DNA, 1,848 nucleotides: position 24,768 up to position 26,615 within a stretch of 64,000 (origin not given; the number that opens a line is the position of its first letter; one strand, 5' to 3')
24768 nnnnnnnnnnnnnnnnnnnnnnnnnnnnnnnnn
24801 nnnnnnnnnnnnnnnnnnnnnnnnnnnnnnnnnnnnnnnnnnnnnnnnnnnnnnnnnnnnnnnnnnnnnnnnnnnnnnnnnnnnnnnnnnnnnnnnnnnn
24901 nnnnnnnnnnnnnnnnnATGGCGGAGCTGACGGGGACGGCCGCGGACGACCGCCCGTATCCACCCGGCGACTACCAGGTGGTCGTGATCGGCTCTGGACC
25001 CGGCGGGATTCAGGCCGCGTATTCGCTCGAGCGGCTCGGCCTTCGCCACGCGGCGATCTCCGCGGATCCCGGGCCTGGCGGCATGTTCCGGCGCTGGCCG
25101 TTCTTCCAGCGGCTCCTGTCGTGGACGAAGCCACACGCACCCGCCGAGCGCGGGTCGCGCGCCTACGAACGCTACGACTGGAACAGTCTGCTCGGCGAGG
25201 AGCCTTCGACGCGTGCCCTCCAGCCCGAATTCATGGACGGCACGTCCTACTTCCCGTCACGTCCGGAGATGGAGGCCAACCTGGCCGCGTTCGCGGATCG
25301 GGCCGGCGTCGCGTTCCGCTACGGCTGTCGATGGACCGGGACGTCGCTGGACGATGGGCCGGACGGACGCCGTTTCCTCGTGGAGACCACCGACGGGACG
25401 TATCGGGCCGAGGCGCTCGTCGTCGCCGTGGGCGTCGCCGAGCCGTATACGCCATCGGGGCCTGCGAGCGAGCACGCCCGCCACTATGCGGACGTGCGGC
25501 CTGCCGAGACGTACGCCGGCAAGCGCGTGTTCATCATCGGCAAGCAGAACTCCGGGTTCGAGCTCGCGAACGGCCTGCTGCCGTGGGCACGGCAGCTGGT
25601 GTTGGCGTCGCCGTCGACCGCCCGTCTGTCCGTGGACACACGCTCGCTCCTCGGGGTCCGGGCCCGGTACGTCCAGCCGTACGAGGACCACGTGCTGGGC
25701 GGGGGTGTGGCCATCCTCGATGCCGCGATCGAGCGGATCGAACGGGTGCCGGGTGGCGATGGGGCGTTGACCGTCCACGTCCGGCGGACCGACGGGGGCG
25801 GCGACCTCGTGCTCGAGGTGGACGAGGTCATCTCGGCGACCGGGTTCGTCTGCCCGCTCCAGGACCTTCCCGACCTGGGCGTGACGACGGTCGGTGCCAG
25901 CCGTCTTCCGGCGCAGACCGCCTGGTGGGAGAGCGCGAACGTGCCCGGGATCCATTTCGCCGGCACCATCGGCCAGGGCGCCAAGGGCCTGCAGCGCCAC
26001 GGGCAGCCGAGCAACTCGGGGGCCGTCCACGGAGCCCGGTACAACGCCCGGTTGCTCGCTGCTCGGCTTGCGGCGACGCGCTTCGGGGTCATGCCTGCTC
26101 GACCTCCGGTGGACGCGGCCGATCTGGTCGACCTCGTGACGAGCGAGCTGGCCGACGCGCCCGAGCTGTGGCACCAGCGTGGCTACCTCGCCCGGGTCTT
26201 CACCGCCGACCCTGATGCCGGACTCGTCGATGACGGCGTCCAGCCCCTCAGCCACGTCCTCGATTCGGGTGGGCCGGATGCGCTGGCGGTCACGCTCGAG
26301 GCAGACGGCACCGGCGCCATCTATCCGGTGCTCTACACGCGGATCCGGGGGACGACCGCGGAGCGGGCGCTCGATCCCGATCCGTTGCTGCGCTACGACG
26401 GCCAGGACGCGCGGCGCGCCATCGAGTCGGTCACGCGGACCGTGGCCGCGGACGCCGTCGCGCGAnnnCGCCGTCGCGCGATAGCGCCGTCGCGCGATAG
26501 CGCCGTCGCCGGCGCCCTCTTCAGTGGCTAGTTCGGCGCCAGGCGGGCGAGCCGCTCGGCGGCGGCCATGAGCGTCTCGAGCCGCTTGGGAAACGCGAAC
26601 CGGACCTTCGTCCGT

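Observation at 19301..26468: cAMP-type signalling cluster: CNB protein, AC-STAND, Zn-ribbon, thyX and bicupin in one co-directional chain, with a divergent CNB-flavoprotein pair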

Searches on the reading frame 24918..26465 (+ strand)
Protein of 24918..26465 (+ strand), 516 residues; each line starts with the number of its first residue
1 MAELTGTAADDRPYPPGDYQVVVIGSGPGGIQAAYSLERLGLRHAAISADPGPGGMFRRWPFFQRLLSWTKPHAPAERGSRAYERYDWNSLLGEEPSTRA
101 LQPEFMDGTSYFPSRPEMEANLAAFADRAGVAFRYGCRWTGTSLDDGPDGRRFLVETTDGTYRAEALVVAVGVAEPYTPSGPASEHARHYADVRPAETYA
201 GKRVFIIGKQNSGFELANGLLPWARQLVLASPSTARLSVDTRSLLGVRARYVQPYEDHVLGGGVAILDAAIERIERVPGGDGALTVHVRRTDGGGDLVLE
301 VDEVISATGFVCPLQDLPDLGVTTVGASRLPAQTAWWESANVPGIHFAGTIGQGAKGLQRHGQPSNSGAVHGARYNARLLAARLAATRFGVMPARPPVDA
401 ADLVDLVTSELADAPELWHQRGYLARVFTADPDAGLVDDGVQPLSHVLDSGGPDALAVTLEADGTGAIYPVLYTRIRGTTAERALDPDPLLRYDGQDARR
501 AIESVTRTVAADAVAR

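Call 10: search_protein_families(library=pfam, max_evalue=0.01, proteins=[window:24918-26465:+])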
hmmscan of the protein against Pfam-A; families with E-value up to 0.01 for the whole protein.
seq(516 aa): 8 families
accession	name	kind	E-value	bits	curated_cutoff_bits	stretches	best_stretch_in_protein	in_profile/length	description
PF13738.12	Pyr_redox_3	-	1.4e-24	87.3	30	1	22-349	1-305/305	Pyridine nucleotide-disulphide oxidoreductase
PF07992.20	Pyr_redox_2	-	6.8e-11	42.6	26.1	1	19-330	1-257/291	Pyridine nucleotide-disulphide oxidoreductase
PF01266.30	DAO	-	8.7e-06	25.9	27.9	0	121-173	154-204/353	FAD dependent oxidoreductase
PF13434.12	Lys_Orn_oxgnase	-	9e-05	22.2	21.3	0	104-222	83-209/339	L-lysine 6-monooxygenase/L-ornithine 5-monooxygenase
PF12831.13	FAD_oxidored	-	0.00032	20.6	27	1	20-57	1-38/416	FAD dependent oxidoreductase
PF13450.12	NAD_binding_8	-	0.00098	19.8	21.9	1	23-62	1-40/68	NAD(P)-binding Rossmann-like domain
PF03486.20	HI0933_like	-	0.0013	18.6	50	0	20-45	2-27/244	HI0933-like protein Rossmann domain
PF00890.30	FAD_binding_2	-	0.0039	16.9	20.4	0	21-52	2-33/414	FAD binding domain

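Call 21: search_protein_families(library=ncbifam, max_evalue=0.001, proteins=[window:24918-26465:+])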
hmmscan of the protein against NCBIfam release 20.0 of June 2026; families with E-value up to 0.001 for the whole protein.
seq(516 aa): 11 families
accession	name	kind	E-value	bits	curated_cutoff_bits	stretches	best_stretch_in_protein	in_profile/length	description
NF040505.1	ArsO_flavin_mono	equivalog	4.9e-14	52.5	425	1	20-227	2-186/346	ArsO family NAD(P)H-dependent flavin-containing monooxygenase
TIGR04018.1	Bthiol_YpdA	hypoth_equivalog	1.5e-09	37.1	339.9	0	151-217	101-168/316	YpdA family putative bacillithiol disulfide reductase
NF009410.0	PRK12771.1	subfamily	8.7e-07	27.9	516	1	17-58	137-178/566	NAD(P)-binding protein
TIGR01292.1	TRX_reduct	equivalog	4.2e-05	22.5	343.45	0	19-48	1-30/300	thioredoxin-disulfide reductase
TIGR02032.1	GG-red-SF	subfamily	6.8e-05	22.7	158.8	0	19-46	1-28/297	geranylgeranyl reductase family protein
TIGR04046.1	MSMEG_0569_nitr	hypoth_equivalog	0.00019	20.6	498.35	0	112-238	70-198/400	MSMEG_0569 family flavin-dependent oxidoreductase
NF009454.0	PRK12814.1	equivalog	0.00037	19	916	0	20-59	195-234/657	putative NADPH-dependent glutamate synthase small subunit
NF003585.0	PRK05249.1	equivalog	0.00047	18.9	465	1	18-56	6-44/464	Si-specific NAD(P)(+) transhydrogenase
NF010590.0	PRK13984.1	equivalog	0.00049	18.4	946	1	18-58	288-328/611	putative oxidoreductase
NF005548.0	PRK07208.1-4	equivalog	0.00087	18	389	0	20-58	5-43/488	hypothetical protein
NF001933.0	PRK00711.1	subfamily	0.00099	18.2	383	0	120-174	205-256/429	D-amino acid dehydrogenase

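Call 24: search_solved_structures(query=window:24918-26465:+, max_evalue=0.001)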
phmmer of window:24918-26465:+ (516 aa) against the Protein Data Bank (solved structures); distinct sequences matched with E-value up to 0.001: 18.
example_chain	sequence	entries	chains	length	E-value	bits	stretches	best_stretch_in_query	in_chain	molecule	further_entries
2zbw_A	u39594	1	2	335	8.4e-08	34.7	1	149-351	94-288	Thioredoxin reductase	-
4usr_A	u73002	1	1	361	4.9e-06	28.9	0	16-244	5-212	MONOOXYGENASE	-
3d1c_A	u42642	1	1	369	2.8e-05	26.4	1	19-242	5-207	Flavin-containing Putative Monooxygenase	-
4a9w_A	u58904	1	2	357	2.8e-05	26.4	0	20-218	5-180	MONOOXYGENASE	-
4c5o_A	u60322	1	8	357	3.1e-05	26.3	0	20-59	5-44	FLAVIN MONOOXYGENASE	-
6y48_A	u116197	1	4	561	8.4e-05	24.8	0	17-61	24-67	Baeyer-Villiger monooxygenase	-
2ylx_A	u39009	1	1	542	0.00013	24.2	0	7-230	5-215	PHENYLACETONE MONOOXYGENASE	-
8xg9_A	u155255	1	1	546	0.00014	24.1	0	7-230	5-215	Phenylacetone monooxygenase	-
8xg7_A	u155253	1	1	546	0.00014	24.1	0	7-230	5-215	Phenylacetone monooxygenase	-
8xg8_A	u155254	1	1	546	0.00014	24.1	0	7-230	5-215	Phenylacetone monooxygenase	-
2ylz_A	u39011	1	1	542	0.00014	24.1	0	7-230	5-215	PHENYLACETONE MONOOXYGENASE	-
1w4x_A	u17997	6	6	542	0.00014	24.1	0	7-230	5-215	PHENYLACETONE MONOOXYGENASE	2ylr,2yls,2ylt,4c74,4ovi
2ylw_A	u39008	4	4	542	0.00015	24.1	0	7-230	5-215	PHENYLACETONE MONOOXYGENASE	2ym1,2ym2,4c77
4d03_A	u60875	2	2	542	0.00015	24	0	7-230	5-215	PHENYLACETONE MONOOXYGENASE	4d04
3gwd_A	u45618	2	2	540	0.00017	23.9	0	20-229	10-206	Cyclohexanone monooxygenase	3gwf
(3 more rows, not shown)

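Call 33: search_protein_representatives(protein=window:24918-26465:+)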
Query: 516 residues. Proteins with E-value up to 0.001 (for the whole library): 1525; up to 1e-10: 855; up to 1e-30: 296. The best 150 are listed.
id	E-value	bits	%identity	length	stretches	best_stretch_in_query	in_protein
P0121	6.8e-186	635.6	58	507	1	10-511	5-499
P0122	7.7e-151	520.0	61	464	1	56-516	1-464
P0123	1.5e-134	466.2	68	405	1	23-340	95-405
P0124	1.5e-133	462.9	58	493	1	8-370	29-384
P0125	4.8e-129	448.1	51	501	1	8-506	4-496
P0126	2.9e-125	435.6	71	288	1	105-389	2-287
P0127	8.8e-121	420.8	51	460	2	6-317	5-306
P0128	3.3e-114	399.1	55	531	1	24-400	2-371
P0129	4.9e-114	398.5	55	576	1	75-493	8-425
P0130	2.2e-112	393.1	64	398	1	24-330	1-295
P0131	3.1e-112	392.6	69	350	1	169-428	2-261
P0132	8.4e-111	387.9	54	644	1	1-447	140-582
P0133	2.2e-110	386.4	47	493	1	9-511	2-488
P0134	3.3e-108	379.3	66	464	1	11-267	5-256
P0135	6.3e-105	368.5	59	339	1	106-435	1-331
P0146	8.6e-90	318.5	53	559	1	2-314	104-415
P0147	4.2e-87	309.7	45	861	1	13-505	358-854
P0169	1.0e-71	258.9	43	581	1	51-495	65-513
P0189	1.8e-62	228.4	66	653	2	10-116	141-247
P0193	5.9e-61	223.4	42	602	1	52-455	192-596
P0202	1.4e-56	209.0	46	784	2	36-241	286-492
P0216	2.1e-52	195.1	42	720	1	2-369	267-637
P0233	5.7e-49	183.8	45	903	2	50-282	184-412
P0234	6.9e-49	183.6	35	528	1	20-432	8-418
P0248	7.2e-46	173.6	45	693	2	30-274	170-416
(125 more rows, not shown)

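Call 34: search_protein_families(library=pfam, max_evalue=0.001, proteins=[P0132, P0189, P0147, P0216, P0193, P0202, P0233, P0248, P0146, P0169])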
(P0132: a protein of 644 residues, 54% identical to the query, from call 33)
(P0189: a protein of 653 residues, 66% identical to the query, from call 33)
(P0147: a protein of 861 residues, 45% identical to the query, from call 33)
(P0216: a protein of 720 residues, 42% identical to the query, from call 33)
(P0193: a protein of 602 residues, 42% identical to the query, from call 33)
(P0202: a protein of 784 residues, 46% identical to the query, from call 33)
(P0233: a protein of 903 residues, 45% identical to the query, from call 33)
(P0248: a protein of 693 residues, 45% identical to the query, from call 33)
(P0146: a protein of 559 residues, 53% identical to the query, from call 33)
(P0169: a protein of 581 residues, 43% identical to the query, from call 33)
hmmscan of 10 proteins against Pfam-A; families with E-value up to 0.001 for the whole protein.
P0132 (644 aa): 0 families

P0189 (653 aa): 1 family
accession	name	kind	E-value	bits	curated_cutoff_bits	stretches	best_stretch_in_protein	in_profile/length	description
PF13738.12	Pyr_redox_3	-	0.00078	19.2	30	0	153-201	1-49/305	Pyridine nucleotide-disulphide oxidoreductase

P0147 (861 aa): 1 family
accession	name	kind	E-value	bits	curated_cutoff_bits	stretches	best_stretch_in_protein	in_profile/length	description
PF13738.12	Pyr_redox_3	-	3.7e-06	26.8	30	0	535-570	150-185/305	Pyridine nucleotide-disulphide oxidoreductase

P0216 (720 aa): 2 families
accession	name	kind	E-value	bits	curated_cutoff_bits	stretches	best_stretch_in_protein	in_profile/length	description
PF00027.35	cNMP_binding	-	6.8e-11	42.4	27.5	1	162-232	3-77/89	Cyclic nucleotide-binding domain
PF13738.12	Pyr_redox_3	-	1.9e-07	31.1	30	1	455-506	149-201/305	Pyridine nucleotide-disulphide oxidoreductase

P0193 (602 aa): 0 families

P0202 (784 aa): 2 families
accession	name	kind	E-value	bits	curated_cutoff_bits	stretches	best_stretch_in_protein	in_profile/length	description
PF13738.12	Pyr_redox_3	-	6.9e-09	35.8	30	1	408-473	117-184/305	Pyridine nucleotide-disulphide oxidoreductase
PF00027.35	cNMP_binding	-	8.2e-06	26.2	27.5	1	181-222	44-85/89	Cyclic nucleotide-binding domain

P0233 (903 aa): 0 families

P0248 (693 aa): 0 families

P0146 (559 aa): 3 families
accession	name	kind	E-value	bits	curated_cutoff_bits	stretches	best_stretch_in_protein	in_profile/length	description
PF13738.12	Pyr_redox_3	-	2.3e-18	66.9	30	1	255-412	113-268/305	Pyridine nucleotide-disulphide oxidoreductase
PF00027.35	cNMP_binding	-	2.5e-11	43.8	27.5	1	2-63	4-70/89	Cyclic nucleotide-binding domain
PF07992.20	Pyr_redox_2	-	2.1e-08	34.4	26.1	1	122-331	2-169/291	Pyridine nucleotide-disulphide oxidoreductase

P0169 (581 aa): 1 family
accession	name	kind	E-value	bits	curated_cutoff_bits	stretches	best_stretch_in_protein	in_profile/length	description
PF13738.12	Pyr_redox_3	-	1.9e-05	24.5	30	1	190-245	137-193/305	Pyridine nucleotide-disulphide oxidoreductase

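Call 36: search_protein_families(library=padloc, max_evalue=0.01, proteins=[window:24918-26465:+])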
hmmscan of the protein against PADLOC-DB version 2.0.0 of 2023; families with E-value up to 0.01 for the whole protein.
window:24918-26465:+ (516 aa): 0 families

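Call 51: find_homologous_proteins(query=P0234, max_evalue=1e-10)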
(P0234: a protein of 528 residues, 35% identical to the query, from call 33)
Query P0234 (528 aa): 4222 proteins with E <= 1e-10 among 8000 candidates; the best 120 are listed.
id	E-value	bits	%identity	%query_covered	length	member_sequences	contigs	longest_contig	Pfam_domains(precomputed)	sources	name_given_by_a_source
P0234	0.0e+0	1226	100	100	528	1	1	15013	PF01266.31,PF13434.13,PF00743.26,PF13241.13,PF13450.13,PF07992.21,PF00070.34,PF13738.13,PF13454.13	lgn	-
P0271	1.3e-268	910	76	99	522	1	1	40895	PF01266.31,PF13434.13,PF07992.21,PF13738.13,PF13454.13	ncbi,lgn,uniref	ncbi:NAD(P)-binding domain-containing protein [Streptomyces sp. NPDC050211]|uniref:NAD(P)-binding do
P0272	1.6e-255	867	74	98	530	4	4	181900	PF01266.31,PF13434.13,PF13450.13,PF07992.21,PF00070.34,PF13738.13,PF13454.13,PF01494.26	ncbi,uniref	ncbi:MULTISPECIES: NAD(P)-binding domain-containing protein [unclassified Streptomyces]|uniref:NAD(P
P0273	7.6e-218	742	64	99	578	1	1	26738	PF01266.31,PF13434.13,PF07992.21,PF00070.34,PF13738.13,PF03486.21,PF13454.13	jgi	jgi:thioredoxin reductase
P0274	4.6e-216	736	62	99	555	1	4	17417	PF01266.31,PF13434.13,PF07992.21,PF00070.34,PF13738.13,PF13454.13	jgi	jgi:thioredoxin reductase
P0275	1.6e-210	718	63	99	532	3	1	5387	PF01266.31,PF13434.13,PF07992.21,PF00070.34,PF13738.13,PF03486.21,PF13454.13,PF05834.19,PF01494.26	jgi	jgi:thioredoxin reductase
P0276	6.1e-207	706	63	98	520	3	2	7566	PF01266.31,PF13434.13,PF00743.26,PF07992.21,PF00070.34,PF13738.13,PF03486.21,PF13454.13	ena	-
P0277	3.5e-205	700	61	99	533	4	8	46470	PF01266.31,PF13434.13,PF13450.13,PF07992.21,PF00070.34,PF13738.13,PF03486.21,PF13454.13,PF01494.26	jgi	jgi:thioredoxin reductase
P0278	3.2e-204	697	61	98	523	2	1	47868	PF01266.31,PF13434.13,PF00743.26,PF07992.21,PF00070.34,PF13738.13,PF03486.21,PF13454.13,PF05834.19,PF01494.26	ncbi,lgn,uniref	ncbi:NAD(P)-binding domain-containing protein [Stackebrandtia soli]|uniref:NAD(P)-binding domain-con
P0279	1.8e-202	691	61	99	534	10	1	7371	PF01946.24,PF01266.31,PF07992.21,PF00070.34,PF13738.13,PF03486.21,PF13454.13,PF05834.19,PF01494.26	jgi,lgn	jgi:thioredoxin reductase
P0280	5.2e-202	690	61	98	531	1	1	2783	PF01266.31,PF00890.31,PF07992.21,PF00070.34,PF13738.13,PF03486.21,PF13454.13,PF05834.19,PF01494.26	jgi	jgi:thioredoxin reductase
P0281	2.4e-199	681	60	98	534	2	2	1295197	PF01266.31,PF13434.13,PF07992.21,PF00070.34,PF13738.13,PF03486.21,PF13454.13,PF05834.19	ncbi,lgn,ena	-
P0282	9.7e-199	679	60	98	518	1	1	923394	PF01266.31,PF13434.13,PF07992.21,PF13738.13,PF03486.21,PF05834.19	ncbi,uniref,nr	ncbi:NAD(P)-binding domain-containing protein [Kitasatospora brasiliensis]|uniref:NAD(P)-binding dom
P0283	2.2e-198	678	61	99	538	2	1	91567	PF01266.31,PF07992.21,PF00070.34,PF13738.13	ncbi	ncbi:NAD(P)-binding domain-containing protein [Streptomyces sp. NPDC003522]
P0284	1.5e-197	675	60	98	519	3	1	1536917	PF00743.26,PF13450.13,PF07992.21,PF00070.34,PF03486.21,PF13454.13,PF01494.26,PF01946.24,PF01266.31,PF13434.13,PF01593.31,PF00890.31,PF13738.13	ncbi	-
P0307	3.0e-155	536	52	98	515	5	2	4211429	PF01266.31,PF13434.13,PF01593.31,PF13450.13,PF07992.21,PF13738.13,PF03486.21,PF13454.13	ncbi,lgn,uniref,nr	ncbi:NAD(P)-binding domain-containing protein [Methylocystis echinoides]|uniref:Pyridine nucleotide-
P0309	9.6e-155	534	50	96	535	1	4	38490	PF01266.31,PF13434.13,PF00743.26,PF07992.21,PF13738.13,PF03486.21,PF13454.13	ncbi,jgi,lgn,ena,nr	ncbi:MAG TPA: NAD(P)-binding domain-containing protein [Pyrinomonadaceae bacterium]|nr:NAD(P)-bindin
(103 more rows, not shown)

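Call 52: find_encoding_contigs(protein=P0282, flank=5000, max_places=2)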
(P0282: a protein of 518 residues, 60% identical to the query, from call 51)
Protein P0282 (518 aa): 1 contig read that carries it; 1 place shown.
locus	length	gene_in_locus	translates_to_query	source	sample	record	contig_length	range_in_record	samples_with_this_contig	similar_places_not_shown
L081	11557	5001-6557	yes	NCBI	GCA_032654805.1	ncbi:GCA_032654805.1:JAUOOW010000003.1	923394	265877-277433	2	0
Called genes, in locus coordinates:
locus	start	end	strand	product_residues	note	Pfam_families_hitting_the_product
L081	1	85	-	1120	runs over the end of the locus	PF00580:UvrD-helicase (faint), PF13245:AAA_19 (faint), PF13538:UvrD_C_2 (weak)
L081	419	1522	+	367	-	PF03193:RsgA_GTPase, PF01926:MMR_HSR1 (weak)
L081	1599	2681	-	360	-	PF02668:TauD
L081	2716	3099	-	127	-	PF13840:ACT_7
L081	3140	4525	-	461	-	PF00999:Na_H_Exchanger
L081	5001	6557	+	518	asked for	PF01266:DAO (faint), PF03486:HI0933_like (faint), PF05834:Lycopene_cycl (faint), PF07992:Pyr_redox_2, PF13434:Lys_Orn_oxgnase (faint), PF13738:Pyr_redox_3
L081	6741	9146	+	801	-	PF00501:AMP-binding, PF13193:AMP-binding_C (weak), PF00550:PP-binding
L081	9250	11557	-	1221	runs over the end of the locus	PF00501:AMP-binding, PF13193:AMP-binding_C (weak), PF00550:PP-binding, PF00668:Condensation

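Call 53: find_encoding_contigs(protein=P0307, flank=5000, max_places=2)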
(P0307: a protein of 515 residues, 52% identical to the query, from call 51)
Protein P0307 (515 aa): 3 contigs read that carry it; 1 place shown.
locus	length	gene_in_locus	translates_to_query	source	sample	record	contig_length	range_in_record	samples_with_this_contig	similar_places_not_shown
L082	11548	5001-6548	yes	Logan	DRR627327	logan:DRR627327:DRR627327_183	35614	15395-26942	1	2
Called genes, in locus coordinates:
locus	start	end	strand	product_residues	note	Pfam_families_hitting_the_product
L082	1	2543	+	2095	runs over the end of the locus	PF00501:AMP-binding, PF13193:AMP-binding_C (faint), PF00550:PP-binding, PF00668:Condensation, PF00501:AMP-binding, PF00550:PP-binding, PF00668:Condensation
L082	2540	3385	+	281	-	PF05118:Asp_Arg_Hydrox, PF05373:Pro_3_hydrox_C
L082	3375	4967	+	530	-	PF18456:CmlA_N, PF13483:Lactamase_B_3, PF12706:Lactamase_B_2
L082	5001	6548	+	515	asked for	PF01266:DAO (faint), PF01593:Amino_oxidase (faint), PF03486:HI0933_like (faint), PF07992:Pyr_redox_2, PF13450:NAD_binding_8 (weak), PF13454:NAD_binding_9 (faint), PF13738:Pyr_redox_3, PF13434:Lys_Orn_oxgnase (weak)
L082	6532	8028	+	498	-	PF02310:B12-binding, PF04055:Radical_SAM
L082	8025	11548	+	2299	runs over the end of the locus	PF00501:AMP-binding, PF13193:AMP-binding_C, PF00550:PP-binding, PF00668:Condensation, PF00501:AMP-binding, PF13193:AMP-binding_C, PF00550:PP-binding, PF00668:Condensation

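Call 54: find_encoding_contigs(protein=P0309, flank=5000, max_places=2)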
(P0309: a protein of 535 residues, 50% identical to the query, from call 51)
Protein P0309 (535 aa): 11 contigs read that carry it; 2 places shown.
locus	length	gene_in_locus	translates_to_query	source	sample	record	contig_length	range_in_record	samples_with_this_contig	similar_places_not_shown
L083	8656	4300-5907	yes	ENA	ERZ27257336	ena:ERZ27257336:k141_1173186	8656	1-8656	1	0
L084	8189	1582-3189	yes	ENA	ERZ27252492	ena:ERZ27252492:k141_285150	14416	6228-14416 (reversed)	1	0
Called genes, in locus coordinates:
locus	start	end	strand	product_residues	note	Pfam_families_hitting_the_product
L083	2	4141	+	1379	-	?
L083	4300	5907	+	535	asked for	PF01266:DAO (faint), PF03486:HI0933_like (faint), PF07992:Pyr_redox_2, PF13454:NAD_binding_9 (faint), PF13738:Pyr_redox_3, PF13434:Lys_Orn_oxgnase, PF00743:FMO-like (faint)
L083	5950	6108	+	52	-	-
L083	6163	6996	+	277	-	PF12974:Phosphonate-bd (weak), PF13379:NMT1_2, PF09084:NMT1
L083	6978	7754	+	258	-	PF00528:BPD_transp_1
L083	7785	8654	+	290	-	?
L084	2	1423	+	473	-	?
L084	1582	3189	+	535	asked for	PF01266:DAO (faint), PF03486:HI0933_like (faint), PF07992:Pyr_redox_2, PF13454:NAD_binding_9 (faint), PF13738:Pyr_redox_3, PF13434:Lys_Orn_oxgnase, PF00743:FMO-like (faint)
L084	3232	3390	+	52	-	-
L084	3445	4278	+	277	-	PF12974:Phosphonate-bd (weak), PF13379:NMT1_2, PF09084:NMT1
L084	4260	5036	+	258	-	PF00528:BPD_transp_1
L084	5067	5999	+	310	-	PF00005:ABC_tran, PF13304:AAA_21 (faint)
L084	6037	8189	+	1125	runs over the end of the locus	PF00668:Condensation, PF00501:AMP-binding, PF13193:AMP-binding_C, PF00550:PP-binding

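Call 62: predict_structure(alignment_id=A1)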
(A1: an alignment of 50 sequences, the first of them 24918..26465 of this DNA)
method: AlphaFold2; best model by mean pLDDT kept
length: 516 residues; sequences in the alignment: 50
mean_pLDDT: 82.7   pTM: 0.86
mean pLDDT of the five models: 82.7, 80.9, 80.4, 79.6, 78.3
residues with pLDDT >= 90: 222; 70-90: 191; 50-70: 85; < 50: 18
segments of 3 or more residues with pLDDT < 50: 1-8, 238-245
pLDDT, mean of each block of 10 residues (from residue 1): 45 89 94 94 96 87 67 55 58 70 62 82 88 94 94 96 97 86 85 94 93 90 96 62 52 83 90 93 94 93 93 84 88 92 93 64 58 85 94 91 88 83 91 91 90 90 78 85 67 68 78 65
secondary structure, 60 per line:
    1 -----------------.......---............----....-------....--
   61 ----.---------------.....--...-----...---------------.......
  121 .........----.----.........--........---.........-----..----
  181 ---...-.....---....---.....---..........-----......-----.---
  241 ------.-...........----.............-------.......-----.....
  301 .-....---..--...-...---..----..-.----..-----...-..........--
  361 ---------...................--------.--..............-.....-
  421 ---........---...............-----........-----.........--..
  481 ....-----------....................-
elements in order: E18-24 H28-39 E44-47 H55-58 H81-85 H115-129 E139-147 E150-157 E161-169 H196-199 E203-207 H211-220 E226-231 H249-259 E264-276 E284-290 E296-301 E303-306 E345-347 H349-358 H370-388 H400-413 H415-419 E424-431 E435-443 H444-449 E455-462 E468-476 E479-484 H496-515
